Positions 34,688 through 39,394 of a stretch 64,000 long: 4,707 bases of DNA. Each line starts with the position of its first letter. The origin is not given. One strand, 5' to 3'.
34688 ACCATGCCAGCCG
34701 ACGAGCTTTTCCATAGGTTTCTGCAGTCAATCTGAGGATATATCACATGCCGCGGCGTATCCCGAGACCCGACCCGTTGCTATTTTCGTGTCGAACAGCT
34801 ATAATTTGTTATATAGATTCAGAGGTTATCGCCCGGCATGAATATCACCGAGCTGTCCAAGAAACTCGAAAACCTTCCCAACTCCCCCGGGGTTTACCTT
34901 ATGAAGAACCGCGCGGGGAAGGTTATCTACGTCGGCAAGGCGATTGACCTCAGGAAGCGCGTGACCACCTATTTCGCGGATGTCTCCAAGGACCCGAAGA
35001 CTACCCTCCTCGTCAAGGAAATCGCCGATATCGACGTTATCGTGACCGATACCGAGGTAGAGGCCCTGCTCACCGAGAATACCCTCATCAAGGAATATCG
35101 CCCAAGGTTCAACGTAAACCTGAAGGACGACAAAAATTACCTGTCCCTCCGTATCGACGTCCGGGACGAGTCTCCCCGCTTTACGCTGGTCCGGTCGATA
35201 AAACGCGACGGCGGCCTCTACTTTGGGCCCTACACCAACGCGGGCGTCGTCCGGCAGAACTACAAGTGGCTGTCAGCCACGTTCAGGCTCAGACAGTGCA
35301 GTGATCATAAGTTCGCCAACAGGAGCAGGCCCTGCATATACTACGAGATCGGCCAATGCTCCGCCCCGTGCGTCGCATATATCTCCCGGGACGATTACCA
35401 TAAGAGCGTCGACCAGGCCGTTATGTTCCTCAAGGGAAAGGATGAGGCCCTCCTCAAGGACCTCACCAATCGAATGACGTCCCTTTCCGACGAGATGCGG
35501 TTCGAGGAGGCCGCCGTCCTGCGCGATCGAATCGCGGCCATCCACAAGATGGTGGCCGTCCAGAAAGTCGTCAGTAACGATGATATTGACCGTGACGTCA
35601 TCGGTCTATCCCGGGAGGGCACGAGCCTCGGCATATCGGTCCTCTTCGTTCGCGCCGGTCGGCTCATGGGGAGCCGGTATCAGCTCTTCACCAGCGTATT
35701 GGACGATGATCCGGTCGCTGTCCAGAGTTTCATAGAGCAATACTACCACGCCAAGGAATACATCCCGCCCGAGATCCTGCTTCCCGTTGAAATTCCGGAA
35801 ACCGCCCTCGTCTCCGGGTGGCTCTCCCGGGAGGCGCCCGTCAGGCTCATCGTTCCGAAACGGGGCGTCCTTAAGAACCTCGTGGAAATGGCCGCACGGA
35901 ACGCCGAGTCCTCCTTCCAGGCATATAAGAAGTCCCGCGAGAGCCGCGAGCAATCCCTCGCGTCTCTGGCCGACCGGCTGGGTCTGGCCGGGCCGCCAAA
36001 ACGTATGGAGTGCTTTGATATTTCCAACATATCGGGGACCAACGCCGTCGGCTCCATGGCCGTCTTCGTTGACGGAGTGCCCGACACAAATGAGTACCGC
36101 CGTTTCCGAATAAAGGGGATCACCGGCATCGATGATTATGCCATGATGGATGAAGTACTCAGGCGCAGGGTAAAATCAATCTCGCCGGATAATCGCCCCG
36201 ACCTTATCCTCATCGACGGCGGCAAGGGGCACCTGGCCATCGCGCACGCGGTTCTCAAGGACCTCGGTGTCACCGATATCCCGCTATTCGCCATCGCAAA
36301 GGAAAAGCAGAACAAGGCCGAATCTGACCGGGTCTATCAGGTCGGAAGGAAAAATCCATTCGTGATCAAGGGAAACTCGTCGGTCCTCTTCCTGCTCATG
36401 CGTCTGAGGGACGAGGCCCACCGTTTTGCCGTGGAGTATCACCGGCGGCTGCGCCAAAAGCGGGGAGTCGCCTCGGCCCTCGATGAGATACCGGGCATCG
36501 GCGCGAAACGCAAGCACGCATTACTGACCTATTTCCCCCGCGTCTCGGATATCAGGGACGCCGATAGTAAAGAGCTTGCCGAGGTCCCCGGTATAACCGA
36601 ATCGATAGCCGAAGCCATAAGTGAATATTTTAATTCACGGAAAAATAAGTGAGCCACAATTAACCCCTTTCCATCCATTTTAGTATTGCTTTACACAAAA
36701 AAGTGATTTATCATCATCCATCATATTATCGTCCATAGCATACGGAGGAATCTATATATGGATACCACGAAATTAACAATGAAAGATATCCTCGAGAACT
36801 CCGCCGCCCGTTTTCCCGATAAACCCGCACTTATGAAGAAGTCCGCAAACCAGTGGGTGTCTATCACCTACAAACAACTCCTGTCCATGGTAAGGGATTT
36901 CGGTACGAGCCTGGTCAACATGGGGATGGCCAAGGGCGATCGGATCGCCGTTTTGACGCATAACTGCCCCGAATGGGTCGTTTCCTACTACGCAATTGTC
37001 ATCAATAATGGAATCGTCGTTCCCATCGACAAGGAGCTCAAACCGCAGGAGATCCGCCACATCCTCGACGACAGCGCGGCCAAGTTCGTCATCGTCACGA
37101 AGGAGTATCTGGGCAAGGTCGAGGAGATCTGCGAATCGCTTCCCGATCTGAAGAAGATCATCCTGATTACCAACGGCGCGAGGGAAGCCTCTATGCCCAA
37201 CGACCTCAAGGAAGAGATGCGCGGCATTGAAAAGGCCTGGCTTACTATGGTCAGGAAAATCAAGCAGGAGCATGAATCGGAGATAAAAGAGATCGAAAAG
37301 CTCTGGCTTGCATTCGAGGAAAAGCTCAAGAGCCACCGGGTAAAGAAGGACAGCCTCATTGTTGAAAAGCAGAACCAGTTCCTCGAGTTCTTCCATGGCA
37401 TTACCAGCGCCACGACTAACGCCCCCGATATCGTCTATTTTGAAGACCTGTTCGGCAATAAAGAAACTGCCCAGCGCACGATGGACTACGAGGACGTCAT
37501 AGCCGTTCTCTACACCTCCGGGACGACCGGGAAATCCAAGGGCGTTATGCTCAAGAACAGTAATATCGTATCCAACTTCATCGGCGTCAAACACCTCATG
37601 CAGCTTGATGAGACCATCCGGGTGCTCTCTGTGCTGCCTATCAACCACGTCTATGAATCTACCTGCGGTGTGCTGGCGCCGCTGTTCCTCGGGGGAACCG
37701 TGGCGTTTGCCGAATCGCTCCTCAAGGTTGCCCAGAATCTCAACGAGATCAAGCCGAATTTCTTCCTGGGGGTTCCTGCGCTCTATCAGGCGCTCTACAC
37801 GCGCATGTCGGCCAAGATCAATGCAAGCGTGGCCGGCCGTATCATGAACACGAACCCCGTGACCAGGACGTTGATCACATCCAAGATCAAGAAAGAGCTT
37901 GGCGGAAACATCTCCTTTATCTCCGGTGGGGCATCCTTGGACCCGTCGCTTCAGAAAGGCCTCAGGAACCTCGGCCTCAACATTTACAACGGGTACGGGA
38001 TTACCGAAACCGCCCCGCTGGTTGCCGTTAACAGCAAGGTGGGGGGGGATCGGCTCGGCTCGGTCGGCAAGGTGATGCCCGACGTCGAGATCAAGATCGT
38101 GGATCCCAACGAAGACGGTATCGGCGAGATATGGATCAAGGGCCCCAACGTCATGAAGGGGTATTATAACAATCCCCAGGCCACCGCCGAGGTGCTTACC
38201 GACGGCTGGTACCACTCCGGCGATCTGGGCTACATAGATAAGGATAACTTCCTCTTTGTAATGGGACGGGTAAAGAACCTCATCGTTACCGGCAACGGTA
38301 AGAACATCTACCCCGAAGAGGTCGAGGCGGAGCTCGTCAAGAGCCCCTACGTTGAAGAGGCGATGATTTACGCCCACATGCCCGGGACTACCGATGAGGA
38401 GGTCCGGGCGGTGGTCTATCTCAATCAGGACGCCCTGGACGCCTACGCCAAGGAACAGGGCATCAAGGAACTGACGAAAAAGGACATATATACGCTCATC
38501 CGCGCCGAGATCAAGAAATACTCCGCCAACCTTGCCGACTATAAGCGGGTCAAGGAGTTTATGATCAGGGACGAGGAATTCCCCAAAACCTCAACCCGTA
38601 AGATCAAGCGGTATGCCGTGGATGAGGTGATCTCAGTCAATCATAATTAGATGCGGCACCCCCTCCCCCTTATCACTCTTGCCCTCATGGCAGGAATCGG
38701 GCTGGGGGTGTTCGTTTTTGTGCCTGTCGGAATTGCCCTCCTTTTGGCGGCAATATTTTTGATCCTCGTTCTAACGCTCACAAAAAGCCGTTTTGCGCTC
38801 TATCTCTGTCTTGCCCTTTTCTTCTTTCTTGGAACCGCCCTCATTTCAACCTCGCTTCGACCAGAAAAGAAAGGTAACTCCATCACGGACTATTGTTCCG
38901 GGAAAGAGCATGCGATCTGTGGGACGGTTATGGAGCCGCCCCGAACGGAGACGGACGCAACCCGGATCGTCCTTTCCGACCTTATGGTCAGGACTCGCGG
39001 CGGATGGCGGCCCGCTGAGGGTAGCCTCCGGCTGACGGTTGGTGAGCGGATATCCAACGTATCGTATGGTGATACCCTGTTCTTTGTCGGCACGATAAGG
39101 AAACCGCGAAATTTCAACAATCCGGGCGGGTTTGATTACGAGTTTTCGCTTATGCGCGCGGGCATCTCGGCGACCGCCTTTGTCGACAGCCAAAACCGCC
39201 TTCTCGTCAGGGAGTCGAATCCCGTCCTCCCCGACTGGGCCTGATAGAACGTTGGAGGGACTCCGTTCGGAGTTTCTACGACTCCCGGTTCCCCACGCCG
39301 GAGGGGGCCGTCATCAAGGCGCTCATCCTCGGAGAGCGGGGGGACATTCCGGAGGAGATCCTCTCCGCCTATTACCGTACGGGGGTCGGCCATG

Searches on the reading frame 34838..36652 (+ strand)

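Call 5: search_protein_families(library=pfam, proteins=[window:34838-36652:+], max_evalue=0.01)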
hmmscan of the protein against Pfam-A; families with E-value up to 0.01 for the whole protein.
window:34838-36652:+ (604 aa): 8 families
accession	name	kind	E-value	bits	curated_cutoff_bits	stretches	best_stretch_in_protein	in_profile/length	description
PF08459.17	UvrC_RNaseH_dom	-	2e-54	184.2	22.3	1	379-532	2-159/159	UvrC RNAse H endonuclease domain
PF22920.2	UvrC_RNaseH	-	4.9e-28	97.8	24.3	1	251-361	1-114/116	UvrC Ribonuclease H-like domain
PF01541.30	GIY-YIG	-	7.2e-10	39.5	22.6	1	17-90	2-76/78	GIY-YIG catalytic domain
PF14520.12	HHH_5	-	8.2e-10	39.5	27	1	547-594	3-51/57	Helix-hairpin-helix domain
PF12826.13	HHH_2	-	3.3e-09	37.2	27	1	551-604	8-61/64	Helix-hairpin-helix motif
PF02151.25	UVR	-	8.2e-09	35.4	21.5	1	204-237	2-35/36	UvrB/uvrC motif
PF00633.29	HHH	-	6.7e-06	26.1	24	1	570-597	3-30/30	Helix-hairpin-helix motif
PF12836.13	HHH_3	-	0.0014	19.1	27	1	571-597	7-33/65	Helix-hairpin-helix motif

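Call 6: search_protein_families(library=ncbifam, proteins=[window:34838-36652:+], max_evalue=0.01)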
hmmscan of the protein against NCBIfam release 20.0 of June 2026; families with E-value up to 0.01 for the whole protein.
window:34838-36652:+ (604 aa): 21 families
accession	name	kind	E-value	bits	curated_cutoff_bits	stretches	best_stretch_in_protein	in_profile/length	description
TIGR00194.1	uvrC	equivalog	2.8e-174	581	285.45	1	7-578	2-573/574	excinuclease ABC subunit UvrC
NF001824.0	PRK00558.1-5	equivalog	2.3e-150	502.1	451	1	11-601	12-647/652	excinuclease ABC subunit UvrC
NF011260.0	PRK14666.1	equivalog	9.7e-143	477.4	649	2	9-322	5-320/698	excinuclease ABC subunit C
NF011263.0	PRK14669.1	equivalog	6.6e-137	457.7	1108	1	5-602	2-606/624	excinuclease ABC subunit C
NF011262.0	PRK14668.1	equivalog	1.6e-128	429.6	544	1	1-596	1-575/577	excinuclease ABC subunit C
NF011261.0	PRK14667.1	equivalog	4.2e-118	395.3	818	1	4-599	4-566/567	excinuclease ABC subunit C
NF011266.0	PRK14672.1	equivalog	5.8e-96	322.4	1504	2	13-335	18-331/691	excinuclease ABC subunit C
NF011264.0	PRK14670.1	equivalog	8.3e-89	298.4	1021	1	2-599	4-590/602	excinuclease ABC subunit C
NF005906.0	PRK07883.1-4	equivalog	7e-69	232.6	495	1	9-332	208-529/563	DEDD exonuclease domain-containing protein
NF005907.0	PRK07883.1-5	equivalog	2.4e-55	188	454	1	11-365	225-572/584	DEDD exonuclease domain-containing protein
NF005905.0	PRK07883.1-3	equivalog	8.6e-42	143.5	508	1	11-343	221-544/581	DEDD exonuclease domain-containing protein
NF005904.0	PRK07883.1-2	equivalog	1.1e-36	126.3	969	1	11-360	227-569/584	DEDD exonuclease domain-containing protein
NF005903.0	PRK07883.1-1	equivalog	2.8e-29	102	1038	1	11-339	243-561/642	DEDD exonuclease domain-containing protein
NF007833.0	PRK10545.1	equivalog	2.2e-18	66.4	367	1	6-196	24-211/289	excinuclease Cho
NF010337.0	PRK13766.1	equivalog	6.8e-05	21.2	610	1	547-599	724-776/781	Hef nuclease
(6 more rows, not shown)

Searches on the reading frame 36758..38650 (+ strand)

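Call 5: search_protein_families(library=pfam, proteins=[window:36758-38650:+], max_evalue=0.01)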
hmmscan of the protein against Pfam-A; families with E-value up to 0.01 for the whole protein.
window:36758-38650:+ (630 aa): 4 families
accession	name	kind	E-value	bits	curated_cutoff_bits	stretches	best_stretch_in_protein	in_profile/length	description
PF00501.34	AMP-binding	-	4.5e-82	276.3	29.9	1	12-470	1-384/384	AMP-binding enzyme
PF13193.12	AMP-binding_C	-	1.1e-05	26.7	24.5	1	521-615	1-76/76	AMP-binding enzyme C-terminal domain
PF23562.2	AMP-binding_C_3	-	0.00084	20.2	20.8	1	507-621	2-108/124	AMP-binding enzyme C-terminal domain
PF03568.22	Peptidase_C50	-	0.0019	17.9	27.8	0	148-229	81-166/395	Peptidase family C50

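Call 6: search_protein_families(library=ncbifam, proteins=[window:36758-38650:+], max_evalue=0.01)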
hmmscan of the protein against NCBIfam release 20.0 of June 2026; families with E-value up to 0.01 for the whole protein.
window:36758-38650:+ (630 aa): 106 families (the best 25 are shown)
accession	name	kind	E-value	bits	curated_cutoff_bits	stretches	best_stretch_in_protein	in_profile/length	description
NF004837.0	PRK06187.1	subfamily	1.3e-95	320.7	476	2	386-623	290-520/531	long-chain-fatty-acid--CoA ligase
NF004114.0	PRK05605.1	equivalog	2.6e-74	250.6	766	2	219-625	189-569/575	long-chain-fatty-acid--CoA ligase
NF006181.0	PRK08314.1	subfamily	2.6e-71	240.5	705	3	387-576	324-521/563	long-chain-fatty-acid--CoA ligase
NF006182.0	PRK08316.1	subfamily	4.4e-69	233.3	663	3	406-616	312-508/523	fatty acyl-CoA synthetase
NF005801.1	PRK07656.1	equivalog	1.2e-64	218.7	657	2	237-549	156-442/500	FadD3 family acyl-CoA ligase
NF009233.0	PRK12583.1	subfamily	5.6e-63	213.2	832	2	223-624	183-549/558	fatty acid CoA ligase family protein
NF002966.0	PRK03640.1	equivalog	8.9e-63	212.5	556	2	234-623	130-478/483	o-succinylbenzoate--CoA ligase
NF005702.0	PRK07514.1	subfamily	2.7e-62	210.8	558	2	236-560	148-454/506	malonyl-CoA synthase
TIGR01923.1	menE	equivalog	4.3e-62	210.4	330.15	3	385-542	227-384/442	o-succinylbenzoate--CoA ligase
NF005307.0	PRK06839.1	equivalog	7.5e-61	206.3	748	3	379-621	261-489/496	o-succinylbenzoate--CoA ligase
NF052269.1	Staph_lig_FadD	equivalog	1.3e-59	201.9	650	3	386-625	269-493/499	long-chain-fatty-acid--CoA ligase FadD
NF005714.0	PRK07529.1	subfamily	6.5e-59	199.9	632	1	7-537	31-506/640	acyl-CoA synthetase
NF005220.0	PRK06710.1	equivalog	2.9e-57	194.1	1116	2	243-620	203-548/563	long-chain-fatty-acid--CoA ligase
NF004511.1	PRK05852.1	equivalog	2.9e-56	191.2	650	2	236-559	147-457/505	FadD7 family fatty acid--CoA ligase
NF006523.0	PRK08974.1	equivalog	8.2e-56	189.3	884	2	240-620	201-548/561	long-chain-fatty-acid--CoA ligase FadD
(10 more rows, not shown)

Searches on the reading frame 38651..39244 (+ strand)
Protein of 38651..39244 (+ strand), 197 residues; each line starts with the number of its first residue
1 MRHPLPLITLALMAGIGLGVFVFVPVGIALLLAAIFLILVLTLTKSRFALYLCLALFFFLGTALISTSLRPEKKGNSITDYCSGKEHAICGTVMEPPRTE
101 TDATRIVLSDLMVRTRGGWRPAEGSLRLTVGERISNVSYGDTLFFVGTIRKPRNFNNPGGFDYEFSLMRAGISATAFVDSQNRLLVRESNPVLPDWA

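Call 60: search_protein_families(library=pfam, proteins=[window:38651-39244:+], max_evalue=0.000001)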
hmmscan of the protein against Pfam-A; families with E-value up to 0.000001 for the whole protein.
window:38651-39244:+ (197 aa): 1 family
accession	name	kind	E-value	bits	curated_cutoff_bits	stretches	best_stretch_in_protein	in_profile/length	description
PF13567.11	DUF4131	-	1.5e-28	100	31.6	1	24-182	10-163/165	Domain of unknown function (DUF4131)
